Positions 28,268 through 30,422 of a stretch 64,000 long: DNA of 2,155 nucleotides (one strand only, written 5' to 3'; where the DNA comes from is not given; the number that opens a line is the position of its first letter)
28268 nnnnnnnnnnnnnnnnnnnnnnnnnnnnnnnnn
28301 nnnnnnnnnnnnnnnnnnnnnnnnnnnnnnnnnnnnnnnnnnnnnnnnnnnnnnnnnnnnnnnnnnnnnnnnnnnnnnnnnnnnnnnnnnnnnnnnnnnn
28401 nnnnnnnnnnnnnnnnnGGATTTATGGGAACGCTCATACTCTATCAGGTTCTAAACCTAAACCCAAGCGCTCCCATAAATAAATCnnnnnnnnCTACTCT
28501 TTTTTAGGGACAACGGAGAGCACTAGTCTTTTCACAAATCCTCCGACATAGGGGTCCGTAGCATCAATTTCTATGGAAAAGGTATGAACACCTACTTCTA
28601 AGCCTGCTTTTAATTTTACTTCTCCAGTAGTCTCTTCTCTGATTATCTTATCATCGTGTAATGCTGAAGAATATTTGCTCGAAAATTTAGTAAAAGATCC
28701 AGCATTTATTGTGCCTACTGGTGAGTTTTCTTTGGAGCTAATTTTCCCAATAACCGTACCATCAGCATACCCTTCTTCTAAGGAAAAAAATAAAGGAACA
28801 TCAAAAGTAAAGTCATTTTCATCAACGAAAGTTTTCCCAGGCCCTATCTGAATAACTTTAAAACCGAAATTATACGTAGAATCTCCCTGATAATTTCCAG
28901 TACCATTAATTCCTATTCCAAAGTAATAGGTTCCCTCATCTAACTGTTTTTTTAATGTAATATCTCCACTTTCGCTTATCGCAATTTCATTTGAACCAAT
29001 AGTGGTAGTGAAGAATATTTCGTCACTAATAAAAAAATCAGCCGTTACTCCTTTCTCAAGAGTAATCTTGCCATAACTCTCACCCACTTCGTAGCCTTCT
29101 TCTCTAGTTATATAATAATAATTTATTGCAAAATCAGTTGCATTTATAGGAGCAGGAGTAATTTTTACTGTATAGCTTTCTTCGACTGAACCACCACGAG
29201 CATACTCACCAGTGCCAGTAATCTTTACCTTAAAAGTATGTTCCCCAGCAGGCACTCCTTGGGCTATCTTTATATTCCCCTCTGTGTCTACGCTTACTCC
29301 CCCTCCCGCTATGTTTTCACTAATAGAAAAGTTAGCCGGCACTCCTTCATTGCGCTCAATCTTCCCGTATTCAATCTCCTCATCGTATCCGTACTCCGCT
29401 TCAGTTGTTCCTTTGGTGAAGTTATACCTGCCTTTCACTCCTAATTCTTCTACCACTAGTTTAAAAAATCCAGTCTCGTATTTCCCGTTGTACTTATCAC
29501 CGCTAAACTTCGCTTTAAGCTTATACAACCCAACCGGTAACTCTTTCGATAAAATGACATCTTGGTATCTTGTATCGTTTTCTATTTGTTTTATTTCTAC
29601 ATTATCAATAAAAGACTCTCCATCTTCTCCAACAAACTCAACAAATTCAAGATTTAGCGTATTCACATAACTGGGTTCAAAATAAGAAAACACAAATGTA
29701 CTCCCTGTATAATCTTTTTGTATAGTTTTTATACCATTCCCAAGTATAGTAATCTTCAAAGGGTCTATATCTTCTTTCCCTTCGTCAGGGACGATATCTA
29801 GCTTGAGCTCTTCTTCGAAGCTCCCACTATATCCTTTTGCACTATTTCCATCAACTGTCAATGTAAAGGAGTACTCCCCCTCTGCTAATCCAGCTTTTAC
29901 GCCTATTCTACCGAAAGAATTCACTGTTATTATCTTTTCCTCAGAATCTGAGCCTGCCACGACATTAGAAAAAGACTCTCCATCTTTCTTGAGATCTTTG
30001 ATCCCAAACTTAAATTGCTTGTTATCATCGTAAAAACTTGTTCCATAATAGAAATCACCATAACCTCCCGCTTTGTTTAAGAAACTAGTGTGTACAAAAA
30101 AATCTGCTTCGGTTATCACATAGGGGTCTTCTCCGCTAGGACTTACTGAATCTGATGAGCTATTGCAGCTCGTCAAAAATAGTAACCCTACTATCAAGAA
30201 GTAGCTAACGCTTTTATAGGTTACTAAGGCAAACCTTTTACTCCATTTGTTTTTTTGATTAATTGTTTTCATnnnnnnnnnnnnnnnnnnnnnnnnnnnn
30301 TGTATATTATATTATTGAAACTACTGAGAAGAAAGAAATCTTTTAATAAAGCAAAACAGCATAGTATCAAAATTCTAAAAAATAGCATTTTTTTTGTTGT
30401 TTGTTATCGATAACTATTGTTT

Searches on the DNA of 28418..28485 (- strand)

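Call 60: build_rna_model(alignment_id=A2, structure=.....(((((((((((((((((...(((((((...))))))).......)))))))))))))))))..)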
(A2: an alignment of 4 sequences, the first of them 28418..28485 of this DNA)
Model R1 built from alignment A2 (4 sequences, 68 columns); structure: as given.
model positions 68; base pairs 24; branch points 0; effective number of sequences 1.79; information 0.826 bits per position. Calibrated on 0.2 Mb of random sequence (short: E-values are rough).
structure used (alignment columns):
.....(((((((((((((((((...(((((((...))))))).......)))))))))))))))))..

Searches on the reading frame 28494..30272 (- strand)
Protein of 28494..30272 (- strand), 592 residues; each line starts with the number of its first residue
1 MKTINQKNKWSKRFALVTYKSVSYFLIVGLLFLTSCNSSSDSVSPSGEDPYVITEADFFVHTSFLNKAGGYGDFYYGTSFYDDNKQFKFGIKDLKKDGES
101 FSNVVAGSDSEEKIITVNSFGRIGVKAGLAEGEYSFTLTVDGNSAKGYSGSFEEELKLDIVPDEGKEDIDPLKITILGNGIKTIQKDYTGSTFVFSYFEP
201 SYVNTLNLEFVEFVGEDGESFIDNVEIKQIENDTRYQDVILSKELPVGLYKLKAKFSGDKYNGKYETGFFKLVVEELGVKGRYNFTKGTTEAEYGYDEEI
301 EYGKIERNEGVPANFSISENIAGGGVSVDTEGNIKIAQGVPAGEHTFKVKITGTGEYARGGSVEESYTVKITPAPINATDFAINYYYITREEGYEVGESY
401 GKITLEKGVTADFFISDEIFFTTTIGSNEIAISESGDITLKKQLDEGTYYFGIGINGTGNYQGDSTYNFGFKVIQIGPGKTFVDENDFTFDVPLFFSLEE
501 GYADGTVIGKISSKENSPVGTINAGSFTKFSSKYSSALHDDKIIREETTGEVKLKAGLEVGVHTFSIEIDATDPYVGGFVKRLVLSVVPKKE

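Call 12: search_protein_families(library=pfam, proteins=[window:28494-30272:-], max_evalue=0.01)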
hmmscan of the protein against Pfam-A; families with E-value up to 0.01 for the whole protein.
window:28494-30272:- (592 aa): 0 families

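Call 19: find_homologous_proteins(query=window:28494-30272:-)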
Query window:28494-30272:- (592 aa): 3 proteins with E <= 0.001 among 8000 candidates.
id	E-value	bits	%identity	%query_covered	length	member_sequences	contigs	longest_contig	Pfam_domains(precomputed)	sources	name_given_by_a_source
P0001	0.0e+0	1297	100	100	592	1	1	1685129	-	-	-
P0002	2.5e-170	586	55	100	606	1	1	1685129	PF19077.7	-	-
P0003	1.9e-51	193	41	37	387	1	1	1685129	-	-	-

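Call 30: find_related_loci(query=window:28494-30272:-, collection=genome_contigs, flank=2000)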
Query window:28494-30272:- (592 aa) in genome_contigs; peptide patterns used: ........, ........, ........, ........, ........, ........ (x = any residue, [..] = any of these).
92 stretches matched a pattern, but none encodes a relative of the query by tblastn (E <= 1e-3).

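Call 35: find_encoding_contigs(protein=P0001, flank=500, max_places=3)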
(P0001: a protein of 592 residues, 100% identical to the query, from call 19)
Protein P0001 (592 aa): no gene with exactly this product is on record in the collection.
